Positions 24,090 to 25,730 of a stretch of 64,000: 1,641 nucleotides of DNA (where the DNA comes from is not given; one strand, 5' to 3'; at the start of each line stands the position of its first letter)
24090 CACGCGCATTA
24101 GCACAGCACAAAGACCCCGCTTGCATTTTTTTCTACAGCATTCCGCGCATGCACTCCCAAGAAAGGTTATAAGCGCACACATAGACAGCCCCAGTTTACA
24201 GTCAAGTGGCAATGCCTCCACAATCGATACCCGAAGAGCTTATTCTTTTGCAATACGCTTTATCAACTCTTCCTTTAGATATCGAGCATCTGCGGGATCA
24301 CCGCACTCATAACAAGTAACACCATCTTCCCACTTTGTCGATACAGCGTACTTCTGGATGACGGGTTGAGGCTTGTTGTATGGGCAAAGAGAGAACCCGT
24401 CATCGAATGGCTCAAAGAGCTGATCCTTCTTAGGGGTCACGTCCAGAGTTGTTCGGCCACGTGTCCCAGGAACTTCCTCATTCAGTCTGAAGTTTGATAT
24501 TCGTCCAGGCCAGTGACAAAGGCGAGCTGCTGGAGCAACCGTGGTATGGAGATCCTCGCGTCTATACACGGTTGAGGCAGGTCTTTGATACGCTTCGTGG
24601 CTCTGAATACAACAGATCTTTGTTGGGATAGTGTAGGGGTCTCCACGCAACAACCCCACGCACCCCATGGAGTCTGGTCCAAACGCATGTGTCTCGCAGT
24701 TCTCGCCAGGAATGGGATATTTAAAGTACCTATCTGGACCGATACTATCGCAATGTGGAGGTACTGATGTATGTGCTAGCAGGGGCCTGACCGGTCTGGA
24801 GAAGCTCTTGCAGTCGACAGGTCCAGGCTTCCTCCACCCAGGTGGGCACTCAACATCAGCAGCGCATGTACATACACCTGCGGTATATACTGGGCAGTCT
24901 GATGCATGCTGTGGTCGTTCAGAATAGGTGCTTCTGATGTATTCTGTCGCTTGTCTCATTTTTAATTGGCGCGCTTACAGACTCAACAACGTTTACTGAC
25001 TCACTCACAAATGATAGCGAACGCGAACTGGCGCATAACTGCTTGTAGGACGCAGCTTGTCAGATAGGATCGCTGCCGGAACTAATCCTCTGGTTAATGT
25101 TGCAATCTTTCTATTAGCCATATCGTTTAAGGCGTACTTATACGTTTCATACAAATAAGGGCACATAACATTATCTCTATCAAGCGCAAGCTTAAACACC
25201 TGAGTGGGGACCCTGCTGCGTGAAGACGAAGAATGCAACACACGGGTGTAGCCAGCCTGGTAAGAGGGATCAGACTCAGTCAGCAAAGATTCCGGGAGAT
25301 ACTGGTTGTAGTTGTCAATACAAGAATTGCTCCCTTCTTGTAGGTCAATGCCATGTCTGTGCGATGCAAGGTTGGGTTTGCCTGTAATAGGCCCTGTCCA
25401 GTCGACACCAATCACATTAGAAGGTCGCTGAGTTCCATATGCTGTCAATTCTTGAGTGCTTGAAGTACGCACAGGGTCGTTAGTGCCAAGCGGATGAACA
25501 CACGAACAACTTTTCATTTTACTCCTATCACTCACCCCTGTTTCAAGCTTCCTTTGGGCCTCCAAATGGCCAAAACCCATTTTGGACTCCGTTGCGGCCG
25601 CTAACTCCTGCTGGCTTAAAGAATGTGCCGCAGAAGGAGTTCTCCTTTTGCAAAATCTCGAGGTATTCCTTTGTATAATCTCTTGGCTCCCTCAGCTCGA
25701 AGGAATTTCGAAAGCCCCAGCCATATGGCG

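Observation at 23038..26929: Tandem head-to-tail array of small paralogous genes sharing an N-terminal H-A-x-(D/G)-C-P…C-(T/G)-C-G motif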

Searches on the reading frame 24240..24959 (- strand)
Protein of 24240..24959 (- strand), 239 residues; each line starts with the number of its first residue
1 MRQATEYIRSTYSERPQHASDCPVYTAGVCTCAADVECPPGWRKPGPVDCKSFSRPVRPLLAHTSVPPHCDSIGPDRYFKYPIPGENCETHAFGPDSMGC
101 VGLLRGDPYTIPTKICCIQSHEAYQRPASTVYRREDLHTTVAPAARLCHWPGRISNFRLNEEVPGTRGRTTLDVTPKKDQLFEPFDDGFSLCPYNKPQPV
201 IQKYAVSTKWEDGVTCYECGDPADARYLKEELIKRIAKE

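Call 7: search_protein_families(library=pfam, proteins=[window:24240-24959:-], max_evalue=1)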
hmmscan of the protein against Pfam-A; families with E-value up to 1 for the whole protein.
window:24240-24959:- (239 aa): 0 families

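Call 8: search_solved_structures(query=window:24240-24959:-, max_evalue=10, show_alignments=3)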
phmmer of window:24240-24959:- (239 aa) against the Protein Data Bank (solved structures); distinct sequences matched with E-value up to 10: 0.

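Call 9: find_homologous_proteins(query=window:24240-24959:-, max_evalue=0.01)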
Query window:24240-24959:- (239 aa): 3 proteins with E <= 0.01 among 153 candidates.
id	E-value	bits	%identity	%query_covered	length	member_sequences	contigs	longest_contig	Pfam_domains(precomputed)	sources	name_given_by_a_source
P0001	6.9e-143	493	85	100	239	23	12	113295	-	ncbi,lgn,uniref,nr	ncbi:hypothetical protein QR46_0592 [Giardia duodenalis assemblage B]|uniref:Uncharacterized protein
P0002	2.9e-142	491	84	100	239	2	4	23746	-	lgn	-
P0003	8.6e-71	257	100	45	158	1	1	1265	-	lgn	-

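Call 16: find_encoding_contigs(protein=P0001, flank=10000, max_places=6)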
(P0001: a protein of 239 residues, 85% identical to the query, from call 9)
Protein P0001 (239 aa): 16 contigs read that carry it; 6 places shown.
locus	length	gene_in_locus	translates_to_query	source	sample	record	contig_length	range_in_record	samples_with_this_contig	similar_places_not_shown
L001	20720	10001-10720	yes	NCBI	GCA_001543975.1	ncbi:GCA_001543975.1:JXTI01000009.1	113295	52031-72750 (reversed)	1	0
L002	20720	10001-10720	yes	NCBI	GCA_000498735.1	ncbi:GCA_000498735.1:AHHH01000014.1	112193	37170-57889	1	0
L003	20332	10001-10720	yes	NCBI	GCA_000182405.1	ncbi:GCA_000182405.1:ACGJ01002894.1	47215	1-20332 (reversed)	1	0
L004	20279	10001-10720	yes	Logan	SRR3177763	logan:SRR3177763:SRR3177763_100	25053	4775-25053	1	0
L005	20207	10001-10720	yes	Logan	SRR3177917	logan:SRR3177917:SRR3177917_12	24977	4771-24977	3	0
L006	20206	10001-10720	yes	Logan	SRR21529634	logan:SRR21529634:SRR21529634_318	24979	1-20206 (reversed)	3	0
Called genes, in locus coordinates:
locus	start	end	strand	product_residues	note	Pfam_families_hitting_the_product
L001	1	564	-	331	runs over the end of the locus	PF22099:MRS2-like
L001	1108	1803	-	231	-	PF01214:CK_II_beta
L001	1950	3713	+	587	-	PF13405:EF-hand_6 (faint), PF13499:EF-hand_7 (faint)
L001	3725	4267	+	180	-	-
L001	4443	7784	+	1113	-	-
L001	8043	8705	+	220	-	-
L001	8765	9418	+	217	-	-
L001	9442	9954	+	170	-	-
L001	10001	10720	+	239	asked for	-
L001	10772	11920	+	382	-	-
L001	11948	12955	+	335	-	-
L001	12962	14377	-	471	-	PF13894:zf-C2H2_4 (faint), PF12171:zf-C2H2_jaz, PF12874:zf-met (weak), PF12756:zf-C2H2_2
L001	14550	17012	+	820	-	-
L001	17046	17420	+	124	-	PF03645:Tctex-1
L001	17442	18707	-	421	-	PF23355:IFT52_GIFT, PF23352:IFT52_central, PF21178:Itf52_C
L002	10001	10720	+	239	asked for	-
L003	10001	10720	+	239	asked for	-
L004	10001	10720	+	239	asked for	-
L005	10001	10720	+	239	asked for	-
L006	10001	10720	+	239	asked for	-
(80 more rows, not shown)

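Call 30: search_protein_representatives(alignment_id=A2)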
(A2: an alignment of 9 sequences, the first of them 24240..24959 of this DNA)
Query: 9 sequences, 247 profile positions. Proteins with E-value up to 0.001 (for the whole library): 9; up to 1e-10: 6; up to 1e-30: 5. The best 9 are listed.
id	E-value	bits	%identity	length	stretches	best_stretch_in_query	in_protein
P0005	3.0e-101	354.7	-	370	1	2-246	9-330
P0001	9.9e-98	343.2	-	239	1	1-246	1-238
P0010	7.9e-75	268.2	-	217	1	1-235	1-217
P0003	1.6e-39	152.5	-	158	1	1-109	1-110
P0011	6.2e-39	150.6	-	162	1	1-109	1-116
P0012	7.3e-18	81.6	-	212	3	2-83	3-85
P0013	4.0e-08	49.7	-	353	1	123-231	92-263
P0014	3.0e-06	43.5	-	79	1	58-104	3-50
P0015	3.1e-06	43.5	-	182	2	4-40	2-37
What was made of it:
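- Closest known: SAXO / MAP6. Different: Much shorter proteins, and restricted to the genus Giardia (call 30).
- Tried and rejected: A family profile added only the G. muris orthologues (call 30).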

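Call 32: find_encoding_contigs(protein=P0012, flank=10000, max_places=3)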
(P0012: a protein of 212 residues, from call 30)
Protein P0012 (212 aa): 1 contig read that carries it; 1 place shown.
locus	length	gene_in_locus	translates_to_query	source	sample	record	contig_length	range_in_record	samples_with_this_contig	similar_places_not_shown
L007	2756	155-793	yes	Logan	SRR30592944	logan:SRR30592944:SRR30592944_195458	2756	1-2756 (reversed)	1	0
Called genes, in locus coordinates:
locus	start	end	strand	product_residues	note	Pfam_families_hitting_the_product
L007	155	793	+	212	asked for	-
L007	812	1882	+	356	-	-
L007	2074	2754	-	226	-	?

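Call 39: predict_structure(alignment_id=A2)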
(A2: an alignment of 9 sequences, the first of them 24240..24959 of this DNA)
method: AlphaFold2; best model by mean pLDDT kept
length: 239 residues; sequences in the alignment: 9
mean_pLDDT: 30.0   pTM: 0.14
mean pLDDT of the five models: 30.0, 29.6, 27.7, 26.7, 26.3
residues with pLDDT >= 90: 0; 70-90: 0; 50-70: 0; < 50: 239
segments of 3 or more residues with pLDDT < 50: 1-239
pLDDT, mean of each block of 10 residues (from residue 1): 29 34 34 34 34 27 27 32 27 25 27 28 27 27 28 29 30 31 31 30 27 28 36 39
secondary structure, 60 per line:
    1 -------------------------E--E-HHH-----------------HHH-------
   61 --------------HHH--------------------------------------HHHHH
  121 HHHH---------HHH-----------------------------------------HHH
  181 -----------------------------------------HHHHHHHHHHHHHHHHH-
elements in order: H116-124 H222-238
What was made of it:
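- AlphaFold pLDDT 30 over the whole of B (call 39).
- Tried and rejected: AlphaFold of full-length B gave pLDDT 30 (call 39).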

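Call 41: search_protein_families(library=pfam, proteins=[window:24240-24959:-, P0012, P0013, P0015], max_evalue=10)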
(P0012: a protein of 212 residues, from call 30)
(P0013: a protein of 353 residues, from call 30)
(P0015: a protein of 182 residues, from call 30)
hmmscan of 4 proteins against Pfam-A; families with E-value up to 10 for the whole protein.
window:24240-24959:- (239 aa): 0 families

P0012 (212 aa): 1 family
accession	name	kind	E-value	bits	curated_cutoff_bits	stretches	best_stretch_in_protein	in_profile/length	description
PF21962.1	DUF6924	-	0.16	12.7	24.4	1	74-109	86-122/129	Domain of unknown function (DUF6924)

P0013 (353 aa): 0 families

P0015 (182 aa): 0 families

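Call 42: search_solved_structures(query=A2, max_evalue=10, show_alignments=3)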
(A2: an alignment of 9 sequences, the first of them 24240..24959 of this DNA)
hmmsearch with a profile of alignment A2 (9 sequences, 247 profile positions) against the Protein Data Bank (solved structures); distinct sequences matched with E-value up to 10: 3.
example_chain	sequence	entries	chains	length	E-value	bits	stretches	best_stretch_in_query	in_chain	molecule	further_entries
8i9t_Cz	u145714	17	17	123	0.072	16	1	49-152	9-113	rRNA-processing protein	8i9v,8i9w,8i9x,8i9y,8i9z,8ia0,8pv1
3wo9_A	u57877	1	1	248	0.11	15.4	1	24-81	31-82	Variable lymphocyte receptor C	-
4po4_A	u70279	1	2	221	0.89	12.5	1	27-69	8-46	Lampetra planeri VLRC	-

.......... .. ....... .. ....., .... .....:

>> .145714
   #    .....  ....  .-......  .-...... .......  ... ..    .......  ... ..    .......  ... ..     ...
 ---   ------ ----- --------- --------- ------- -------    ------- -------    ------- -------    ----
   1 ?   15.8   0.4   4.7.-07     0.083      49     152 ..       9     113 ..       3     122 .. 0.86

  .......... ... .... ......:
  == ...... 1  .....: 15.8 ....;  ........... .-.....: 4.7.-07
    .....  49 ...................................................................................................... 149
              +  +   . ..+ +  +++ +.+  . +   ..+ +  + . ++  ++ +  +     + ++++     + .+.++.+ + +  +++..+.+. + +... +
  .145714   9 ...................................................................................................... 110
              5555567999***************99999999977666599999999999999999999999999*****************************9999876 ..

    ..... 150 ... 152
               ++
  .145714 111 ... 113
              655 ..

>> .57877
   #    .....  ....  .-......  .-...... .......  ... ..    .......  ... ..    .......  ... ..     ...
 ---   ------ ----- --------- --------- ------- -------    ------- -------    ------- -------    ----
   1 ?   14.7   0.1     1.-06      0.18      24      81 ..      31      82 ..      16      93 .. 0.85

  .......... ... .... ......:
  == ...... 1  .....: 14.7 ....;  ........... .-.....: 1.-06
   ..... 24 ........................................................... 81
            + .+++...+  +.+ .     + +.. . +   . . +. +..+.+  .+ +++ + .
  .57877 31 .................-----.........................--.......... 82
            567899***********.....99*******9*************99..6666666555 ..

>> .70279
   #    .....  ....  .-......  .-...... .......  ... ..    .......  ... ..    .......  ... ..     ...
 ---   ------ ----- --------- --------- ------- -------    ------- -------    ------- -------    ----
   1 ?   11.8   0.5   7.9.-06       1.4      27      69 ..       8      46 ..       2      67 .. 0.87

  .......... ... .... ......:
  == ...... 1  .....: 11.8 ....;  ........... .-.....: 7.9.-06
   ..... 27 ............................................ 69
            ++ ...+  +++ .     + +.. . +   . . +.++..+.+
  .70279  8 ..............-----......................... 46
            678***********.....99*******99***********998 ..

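Call 43: find_encoding_contigs(protein=P0013, flank=10000, max_places=2)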
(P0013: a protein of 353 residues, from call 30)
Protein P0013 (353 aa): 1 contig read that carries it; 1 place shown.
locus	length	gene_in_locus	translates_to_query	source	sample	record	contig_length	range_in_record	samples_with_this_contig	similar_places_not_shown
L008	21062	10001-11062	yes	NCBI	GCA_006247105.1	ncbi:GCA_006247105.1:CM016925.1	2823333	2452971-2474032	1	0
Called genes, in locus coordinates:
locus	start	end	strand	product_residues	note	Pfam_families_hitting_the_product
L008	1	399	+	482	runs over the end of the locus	PF02874:ATP-synt_ab_N, PF00006:ATP-synt_ab, PF22919:ATP-synt_VA_C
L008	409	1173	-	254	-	PF05891:Methyltransf_PK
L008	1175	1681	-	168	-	PF05620:TMEM208_SND2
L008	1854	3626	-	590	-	-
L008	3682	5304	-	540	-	PF00069:Pkinase, PF07714:PK_Tyr_Ser-Thr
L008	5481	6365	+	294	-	-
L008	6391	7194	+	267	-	-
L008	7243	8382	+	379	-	-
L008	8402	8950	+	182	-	-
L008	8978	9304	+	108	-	-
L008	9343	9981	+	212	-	-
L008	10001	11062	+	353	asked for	-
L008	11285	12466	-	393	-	-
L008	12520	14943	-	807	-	PF12796:Ank_2, PF13637:Ank_4 (faint), PF13857:Ank_5 (faint), PF00023:Ank (faint), PF13606:Ank_3 (faint), PF12796:Ank_2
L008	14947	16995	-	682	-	PF12796:Ank_2, PF13637:Ank_4 (faint), PF13857:Ank_5 (faint), PF00023:Ank (faint), PF13606:Ank_3 (faint), PF06005:ZapB (faint), PF12796:Ank_2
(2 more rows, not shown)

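Call 54: search_solved_structures(query=A4, max_evalue=10, show_alignments=2)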
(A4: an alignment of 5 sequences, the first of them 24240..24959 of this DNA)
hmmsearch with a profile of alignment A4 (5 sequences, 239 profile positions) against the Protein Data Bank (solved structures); distinct sequences matched with E-value up to 10: 3.
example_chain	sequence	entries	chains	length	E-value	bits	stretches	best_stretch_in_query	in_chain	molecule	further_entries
8gmo_A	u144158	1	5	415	0.54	12.8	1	13-84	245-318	Mature capsid vertex protein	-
5vf3_a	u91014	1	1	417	0.54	12.8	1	13-84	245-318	Capsid vertex protein gp24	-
1yue_A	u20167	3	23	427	0.57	12.8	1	13-84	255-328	Head vertex protein Gp24 | Capsid vertex protein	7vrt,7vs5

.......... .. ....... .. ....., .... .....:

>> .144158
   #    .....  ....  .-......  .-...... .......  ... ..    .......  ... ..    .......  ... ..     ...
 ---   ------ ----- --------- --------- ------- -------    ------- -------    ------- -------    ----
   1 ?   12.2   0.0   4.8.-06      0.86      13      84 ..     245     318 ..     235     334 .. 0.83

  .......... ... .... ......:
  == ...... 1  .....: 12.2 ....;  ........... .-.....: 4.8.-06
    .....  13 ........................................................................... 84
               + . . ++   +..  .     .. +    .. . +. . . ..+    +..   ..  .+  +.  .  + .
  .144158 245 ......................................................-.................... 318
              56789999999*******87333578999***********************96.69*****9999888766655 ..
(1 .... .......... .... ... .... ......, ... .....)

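Call 60: find_related_loci(query=A4, collection=metagenome_contigs, flank=5000)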
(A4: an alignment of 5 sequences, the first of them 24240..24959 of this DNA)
Query A4 (239 aa) in metagenome_contigs; peptide patterns used: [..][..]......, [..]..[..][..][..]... (x = any residue, [..] = any of these).
64 stretches matched a pattern, but none encodes a relative of the query by tblastn (E <= 1e-3).

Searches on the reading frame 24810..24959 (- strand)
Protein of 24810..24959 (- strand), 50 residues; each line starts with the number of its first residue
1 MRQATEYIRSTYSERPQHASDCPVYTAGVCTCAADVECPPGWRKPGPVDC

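Call 82: predict_structure(alignment_id=A8)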
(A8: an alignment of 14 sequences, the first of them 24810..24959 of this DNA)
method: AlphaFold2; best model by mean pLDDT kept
length: 50 residues; sequences in the alignment: 14
mean_pLDDT: 50.3   pTM: 0.21
mean pLDDT of the five models: 50.3, 45.0, 44.4, 42.1, 41.3
residues with pLDDT >= 90: 0; 70-90: 0; 50-70: 23; < 50: 27
segments of 3 or more residues with pLDDT < 50: 1-19, 33-35, 47-50
pLDDT, mean of each block of 10 residues (from residue 1): 47 46 54 52 52
secondary structure, 60 per line:
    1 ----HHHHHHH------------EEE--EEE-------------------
elements in order: H5-11 E24-26 E29-31
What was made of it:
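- AlphaFold gives no confident fold for the module (calls 39, 82).
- On Structural zinc-binding module (zinc knuckle / zinc finger): The AlphaFold model of the module has pLDDT 50, with only a hairpin at residues 24-31 (call 82).
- Closest known: Small structural zinc knuckles / C2HC-type zinc fingers. Same: A beta-hairpin is predicted between the first Cys and the CxC (call 82).
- A hairpin is predicted between the first Cys and the CxC, at pLDDT about 50 (call 82). AlphaFold confidence for the module is low (call 82). No surrounding HiPIP-like fold is predicted (call 82).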

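Call 84: fold_search(model_id=the predicted structure, library=pdb)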
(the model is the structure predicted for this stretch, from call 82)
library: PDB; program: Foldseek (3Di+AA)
matches with E <= 10: 0; with E <= 0.001: 0
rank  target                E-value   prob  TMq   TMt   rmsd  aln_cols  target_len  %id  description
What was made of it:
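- On Structural zinc-binding module (zinc knuckle / zinc finger): Foldseek against the PDB gave 0 matches (call 84).
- Closest known: Small structural zinc knuckles / C2HC-type zinc fingers. Different: The model has low confidence, and Foldseek finds nothing (calls 82, 84).
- Tried and rejected: The 50-residue module gave pLDDT 50 (call 82), and Foldseek against the PDB was empty (call 84).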

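Call 90: search_protein_families(library=pfam, alignment_id=A8, max_evalue=10)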
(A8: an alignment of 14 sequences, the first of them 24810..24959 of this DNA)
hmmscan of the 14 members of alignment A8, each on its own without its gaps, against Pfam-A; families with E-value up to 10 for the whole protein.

A. member 1, window:24810-24959:- (50 aa): 0 families

B. families by the number of members that match (of 14 scanned): 1 family
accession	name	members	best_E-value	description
PF18671.6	4HPAD_g_N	3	0.024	4-Hydroxyphenylacetate decarboxylase subunit gamma N-terminal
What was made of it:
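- Only 3 of the 14 N-termini scanned give this match (call 90).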

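Call 95: search_solved_structures(query=A8, max_evalue=10, show_alignments=4)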
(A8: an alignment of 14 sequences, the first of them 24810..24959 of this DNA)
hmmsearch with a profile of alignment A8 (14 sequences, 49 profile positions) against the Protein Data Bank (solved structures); distinct sequences matched with E-value up to 10: 0.
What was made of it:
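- Closest known: HPAD gamma N-terminal [4Fe-4S] domain. Different: The family profile does not find it in the PDB (call 95).
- A profile of all 14 N-termini finds nothing in the PDB, which contains that subunit (call 95).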

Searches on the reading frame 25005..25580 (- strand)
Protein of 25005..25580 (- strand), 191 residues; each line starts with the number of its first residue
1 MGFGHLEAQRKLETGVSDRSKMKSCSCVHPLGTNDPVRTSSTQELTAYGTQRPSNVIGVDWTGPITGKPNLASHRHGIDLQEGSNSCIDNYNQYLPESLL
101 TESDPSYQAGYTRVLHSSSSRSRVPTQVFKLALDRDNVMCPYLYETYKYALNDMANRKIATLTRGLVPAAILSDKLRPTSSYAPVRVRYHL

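Call 7: search_protein_families(library=pfam, proteins=[window:25005-25580:-], max_evalue=1)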
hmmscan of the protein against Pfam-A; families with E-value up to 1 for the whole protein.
window:25005-25580:- (191 aa): 1 family
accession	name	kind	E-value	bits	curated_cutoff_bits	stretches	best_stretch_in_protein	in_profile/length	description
PF20314.3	DUF6610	-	0.19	11.8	27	1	21-65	119-156/198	Family of unknown function (DUF6610)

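Call 41: search_protein_families(library=pfam, proteins=[window:25005-25580:-], max_evalue=10)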
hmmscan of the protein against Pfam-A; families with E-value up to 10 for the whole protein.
window:25005-25580:- (191 aa): 1 family
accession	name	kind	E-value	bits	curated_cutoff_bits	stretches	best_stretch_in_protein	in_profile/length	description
PF20314.3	DUF6610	-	0.19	11.8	27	1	21-65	119-156/198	Family of unknown function (DUF6610)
